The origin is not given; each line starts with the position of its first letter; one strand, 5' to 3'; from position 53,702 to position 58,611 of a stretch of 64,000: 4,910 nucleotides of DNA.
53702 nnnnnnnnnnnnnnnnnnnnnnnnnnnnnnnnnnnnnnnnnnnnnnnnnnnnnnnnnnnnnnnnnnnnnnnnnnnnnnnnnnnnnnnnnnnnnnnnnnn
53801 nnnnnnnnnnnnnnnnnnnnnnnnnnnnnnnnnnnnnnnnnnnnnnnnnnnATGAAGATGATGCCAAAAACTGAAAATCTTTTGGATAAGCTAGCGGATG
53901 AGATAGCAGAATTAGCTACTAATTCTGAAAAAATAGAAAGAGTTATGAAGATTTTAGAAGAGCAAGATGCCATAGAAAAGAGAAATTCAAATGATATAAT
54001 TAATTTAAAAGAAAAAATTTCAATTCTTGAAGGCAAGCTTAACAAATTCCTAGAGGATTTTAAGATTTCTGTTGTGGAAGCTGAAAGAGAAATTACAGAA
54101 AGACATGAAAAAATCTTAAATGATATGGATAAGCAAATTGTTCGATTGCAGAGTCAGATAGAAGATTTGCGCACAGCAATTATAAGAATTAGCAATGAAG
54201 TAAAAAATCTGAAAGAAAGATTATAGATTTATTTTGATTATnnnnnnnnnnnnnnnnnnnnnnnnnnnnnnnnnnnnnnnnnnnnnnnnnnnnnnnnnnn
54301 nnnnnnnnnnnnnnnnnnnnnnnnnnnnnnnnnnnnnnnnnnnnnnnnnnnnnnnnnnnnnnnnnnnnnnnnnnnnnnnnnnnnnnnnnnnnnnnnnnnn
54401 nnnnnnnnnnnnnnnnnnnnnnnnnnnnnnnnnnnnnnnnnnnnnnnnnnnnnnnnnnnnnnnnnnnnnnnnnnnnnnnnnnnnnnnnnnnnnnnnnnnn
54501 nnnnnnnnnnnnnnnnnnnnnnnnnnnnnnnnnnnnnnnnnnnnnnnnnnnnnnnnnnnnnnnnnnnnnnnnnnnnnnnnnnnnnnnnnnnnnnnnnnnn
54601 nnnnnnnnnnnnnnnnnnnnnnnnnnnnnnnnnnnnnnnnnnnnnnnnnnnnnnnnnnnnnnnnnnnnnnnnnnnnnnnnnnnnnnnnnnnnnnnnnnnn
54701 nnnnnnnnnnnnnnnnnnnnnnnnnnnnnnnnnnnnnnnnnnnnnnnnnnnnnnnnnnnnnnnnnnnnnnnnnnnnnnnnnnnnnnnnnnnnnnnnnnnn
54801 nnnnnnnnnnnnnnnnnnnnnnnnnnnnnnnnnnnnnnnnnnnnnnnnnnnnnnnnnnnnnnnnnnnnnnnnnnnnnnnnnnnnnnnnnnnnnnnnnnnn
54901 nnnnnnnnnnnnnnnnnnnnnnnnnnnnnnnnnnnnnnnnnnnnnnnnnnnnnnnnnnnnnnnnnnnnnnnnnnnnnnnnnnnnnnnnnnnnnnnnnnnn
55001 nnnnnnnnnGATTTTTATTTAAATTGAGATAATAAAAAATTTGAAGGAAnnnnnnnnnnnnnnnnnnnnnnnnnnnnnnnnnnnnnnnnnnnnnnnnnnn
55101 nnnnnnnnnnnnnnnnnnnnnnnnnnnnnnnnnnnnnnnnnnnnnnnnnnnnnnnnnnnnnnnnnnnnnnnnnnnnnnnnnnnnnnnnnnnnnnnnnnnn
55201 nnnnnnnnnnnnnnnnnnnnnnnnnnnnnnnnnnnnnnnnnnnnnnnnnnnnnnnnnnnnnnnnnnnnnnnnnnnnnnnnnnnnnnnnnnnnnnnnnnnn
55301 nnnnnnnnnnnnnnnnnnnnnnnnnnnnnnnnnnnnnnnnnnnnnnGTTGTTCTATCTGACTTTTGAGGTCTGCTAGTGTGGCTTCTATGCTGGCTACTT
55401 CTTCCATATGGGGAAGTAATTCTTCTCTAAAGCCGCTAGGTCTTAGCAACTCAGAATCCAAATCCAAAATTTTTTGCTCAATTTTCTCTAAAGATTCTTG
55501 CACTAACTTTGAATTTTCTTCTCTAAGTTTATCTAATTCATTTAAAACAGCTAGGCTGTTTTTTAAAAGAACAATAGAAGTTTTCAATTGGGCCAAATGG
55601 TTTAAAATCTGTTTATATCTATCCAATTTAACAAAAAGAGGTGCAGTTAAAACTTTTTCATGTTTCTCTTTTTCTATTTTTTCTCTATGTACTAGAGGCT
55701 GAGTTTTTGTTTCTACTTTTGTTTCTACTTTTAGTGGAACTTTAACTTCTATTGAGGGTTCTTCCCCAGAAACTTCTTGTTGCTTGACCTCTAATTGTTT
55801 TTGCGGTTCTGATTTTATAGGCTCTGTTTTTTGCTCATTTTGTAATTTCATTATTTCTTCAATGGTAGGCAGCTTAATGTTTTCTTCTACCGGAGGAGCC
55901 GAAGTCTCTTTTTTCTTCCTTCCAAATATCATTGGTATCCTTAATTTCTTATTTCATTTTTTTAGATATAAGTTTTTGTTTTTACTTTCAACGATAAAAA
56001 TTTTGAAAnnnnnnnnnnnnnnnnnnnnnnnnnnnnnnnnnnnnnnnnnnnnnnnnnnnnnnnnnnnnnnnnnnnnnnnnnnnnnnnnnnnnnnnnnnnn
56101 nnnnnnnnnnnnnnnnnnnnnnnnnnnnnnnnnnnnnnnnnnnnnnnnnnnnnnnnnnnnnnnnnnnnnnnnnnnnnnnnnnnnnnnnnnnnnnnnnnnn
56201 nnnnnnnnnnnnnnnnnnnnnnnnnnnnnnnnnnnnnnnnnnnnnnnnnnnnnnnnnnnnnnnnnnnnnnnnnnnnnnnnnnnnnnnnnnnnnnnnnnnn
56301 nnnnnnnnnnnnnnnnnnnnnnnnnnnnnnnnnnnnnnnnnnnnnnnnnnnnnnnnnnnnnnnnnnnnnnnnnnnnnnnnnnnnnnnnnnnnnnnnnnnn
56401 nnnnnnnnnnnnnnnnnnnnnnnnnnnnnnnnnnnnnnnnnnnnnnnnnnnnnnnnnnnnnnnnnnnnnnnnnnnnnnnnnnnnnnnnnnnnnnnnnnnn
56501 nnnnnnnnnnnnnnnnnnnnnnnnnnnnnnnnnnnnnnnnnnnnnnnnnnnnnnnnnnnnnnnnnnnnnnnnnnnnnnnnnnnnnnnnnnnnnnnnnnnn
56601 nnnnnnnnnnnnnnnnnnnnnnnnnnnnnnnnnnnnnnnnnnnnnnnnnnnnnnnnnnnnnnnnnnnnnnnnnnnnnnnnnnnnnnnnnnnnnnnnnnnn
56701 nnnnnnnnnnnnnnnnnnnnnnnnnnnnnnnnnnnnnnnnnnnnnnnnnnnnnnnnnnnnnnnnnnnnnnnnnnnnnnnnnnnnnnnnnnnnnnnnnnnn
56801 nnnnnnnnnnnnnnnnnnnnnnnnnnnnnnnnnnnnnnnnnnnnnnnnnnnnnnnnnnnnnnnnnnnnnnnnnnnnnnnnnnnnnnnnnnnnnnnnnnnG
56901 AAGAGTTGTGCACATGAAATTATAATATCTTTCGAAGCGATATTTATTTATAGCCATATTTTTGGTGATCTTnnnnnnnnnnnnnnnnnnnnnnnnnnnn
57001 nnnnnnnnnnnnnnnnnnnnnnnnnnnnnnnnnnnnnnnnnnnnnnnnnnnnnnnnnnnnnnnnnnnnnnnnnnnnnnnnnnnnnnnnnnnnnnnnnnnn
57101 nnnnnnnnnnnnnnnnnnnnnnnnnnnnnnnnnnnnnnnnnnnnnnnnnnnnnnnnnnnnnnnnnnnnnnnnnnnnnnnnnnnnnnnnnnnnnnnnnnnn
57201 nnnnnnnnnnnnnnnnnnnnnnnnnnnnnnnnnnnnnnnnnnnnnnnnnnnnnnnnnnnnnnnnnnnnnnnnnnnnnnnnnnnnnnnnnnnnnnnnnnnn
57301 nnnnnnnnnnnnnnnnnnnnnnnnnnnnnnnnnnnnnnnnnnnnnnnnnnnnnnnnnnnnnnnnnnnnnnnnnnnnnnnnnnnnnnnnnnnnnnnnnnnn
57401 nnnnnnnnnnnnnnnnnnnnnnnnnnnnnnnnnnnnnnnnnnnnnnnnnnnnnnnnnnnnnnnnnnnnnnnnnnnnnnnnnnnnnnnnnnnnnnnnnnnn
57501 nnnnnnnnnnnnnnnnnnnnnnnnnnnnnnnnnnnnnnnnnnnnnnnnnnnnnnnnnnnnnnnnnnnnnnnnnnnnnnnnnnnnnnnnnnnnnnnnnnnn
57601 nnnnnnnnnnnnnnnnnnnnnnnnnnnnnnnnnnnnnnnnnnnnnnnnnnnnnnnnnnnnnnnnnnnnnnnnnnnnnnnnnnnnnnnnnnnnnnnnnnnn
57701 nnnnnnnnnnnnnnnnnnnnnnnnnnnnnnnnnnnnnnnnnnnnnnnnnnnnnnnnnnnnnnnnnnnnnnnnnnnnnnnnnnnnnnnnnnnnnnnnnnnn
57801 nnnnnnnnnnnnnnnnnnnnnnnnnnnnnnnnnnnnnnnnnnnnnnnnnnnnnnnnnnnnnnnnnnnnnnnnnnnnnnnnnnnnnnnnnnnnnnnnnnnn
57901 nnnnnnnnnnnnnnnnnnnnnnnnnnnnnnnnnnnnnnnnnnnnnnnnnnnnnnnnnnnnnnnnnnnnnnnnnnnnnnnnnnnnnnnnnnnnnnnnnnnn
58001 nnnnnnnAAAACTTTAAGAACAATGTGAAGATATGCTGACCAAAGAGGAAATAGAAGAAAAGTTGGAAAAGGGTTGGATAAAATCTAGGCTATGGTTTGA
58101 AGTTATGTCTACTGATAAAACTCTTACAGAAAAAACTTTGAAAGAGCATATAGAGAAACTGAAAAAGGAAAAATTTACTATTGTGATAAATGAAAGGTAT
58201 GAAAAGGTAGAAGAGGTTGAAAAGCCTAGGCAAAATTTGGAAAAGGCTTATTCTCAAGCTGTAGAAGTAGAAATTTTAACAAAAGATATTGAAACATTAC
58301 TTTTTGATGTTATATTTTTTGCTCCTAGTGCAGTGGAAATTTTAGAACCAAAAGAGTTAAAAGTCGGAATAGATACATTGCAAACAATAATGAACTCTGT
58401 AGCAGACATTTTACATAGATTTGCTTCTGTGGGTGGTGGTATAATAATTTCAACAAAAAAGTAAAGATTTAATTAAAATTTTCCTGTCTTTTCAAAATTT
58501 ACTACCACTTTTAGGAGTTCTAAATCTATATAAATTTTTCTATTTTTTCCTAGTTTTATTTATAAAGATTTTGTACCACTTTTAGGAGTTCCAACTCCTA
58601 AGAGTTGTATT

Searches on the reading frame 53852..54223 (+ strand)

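Call 15: search_protein_families(library=pfam, proteins=[window:53852-54223:+], max_evalue=0.01)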
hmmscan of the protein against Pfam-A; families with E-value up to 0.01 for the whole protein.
window:53852-54223:+ (124 aa): 8 families
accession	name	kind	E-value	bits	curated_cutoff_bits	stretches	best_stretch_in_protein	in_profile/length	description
PF16888.10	YwqH-like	-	0.0011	19.6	33.7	0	8-121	6-122/123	YwqH-like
PF04728.18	LPP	-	0.0013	19.5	29.1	0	46-79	6-39/53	Lipoprotein leucine-zipper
PF13863.11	DUF4200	-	0.0024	18.6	29.7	1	62-121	49-107/119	Domain of unknown function (DUF4200)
PF16331.10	TolA_bind_tri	-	0.0044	17.5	30.1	1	81-123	12-54/76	TolA binding protein trimerisation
PF20878.2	REST_helical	-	0.0054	17.4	27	0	77-105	19-44/65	Helical region in REST corepressor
PF04513.17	Baculo_PEP_C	-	0.0082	16.6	38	1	39-121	23-98/140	Baculovirus polyhedron envelope protein, PEP, C terminus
PF16526.10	CLZ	-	0.0084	16.9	26.7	0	84-124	21-61/71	C-terminal leucine zipper domain of cyclic nucleotide-gated channels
PF07889.17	DUF1664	-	0.0084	16.6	34.6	0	11-66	50-106/124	Protein of unknown function (DUF1664)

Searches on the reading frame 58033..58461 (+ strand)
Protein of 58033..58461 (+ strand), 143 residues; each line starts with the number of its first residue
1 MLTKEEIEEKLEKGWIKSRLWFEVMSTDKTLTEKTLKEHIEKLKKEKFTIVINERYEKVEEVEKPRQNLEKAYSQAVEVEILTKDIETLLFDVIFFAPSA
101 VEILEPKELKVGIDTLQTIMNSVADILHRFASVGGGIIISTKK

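Call 15: search_protein_families(library=pfam, proteins=[window:58033-58461:+], max_evalue=0.01)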
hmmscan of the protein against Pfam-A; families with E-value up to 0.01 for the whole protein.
window:58033-58461:+ (143 aa): 1 family
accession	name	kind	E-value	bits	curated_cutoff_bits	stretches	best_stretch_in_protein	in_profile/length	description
PF06273.16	eIF-4B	-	0.006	16.1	28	1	11-102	352-441/502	Plant specific eukaryotic initiation factor 4B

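Call 49: search_protein_families(library=ncbifam, proteins=[window:58033-58461:+], max_evalue=0.01)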
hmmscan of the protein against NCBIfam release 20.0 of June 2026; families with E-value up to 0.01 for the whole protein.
window:58033-58461:+ (143 aa): 0 families

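Call 50: search_solved_structures(query=window:58033-58461:+, max_evalue=1)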
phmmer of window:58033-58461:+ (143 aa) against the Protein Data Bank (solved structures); distinct sequences matched with E-value up to 1: 0.

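Call 81: predict_structure(protein=window:58033-58461:+)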
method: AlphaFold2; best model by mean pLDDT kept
length: 143 residues; sequences in the alignment: 1
mean_pLDDT: 36.4   pTM: 0.30
mean pLDDT of the five models: 36.4, 33.0, 32.4, 31.7, 31.5
residues with pLDDT >= 90: 0; 70-90: 0; 50-70: 10; < 50: 133
segments of 3 or more residues with pLDDT < 50: 1-12, 22-37, 46-143
pLDDT, mean of each block of 10 residues (from residue 1): 41 49 45 46 44 27 28 25 32 32 32 40 42 28 24
secondary structure, 60 per line:
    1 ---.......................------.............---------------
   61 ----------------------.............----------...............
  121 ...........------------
elements in order: H4-26 H33-45 H83-95 H106-131
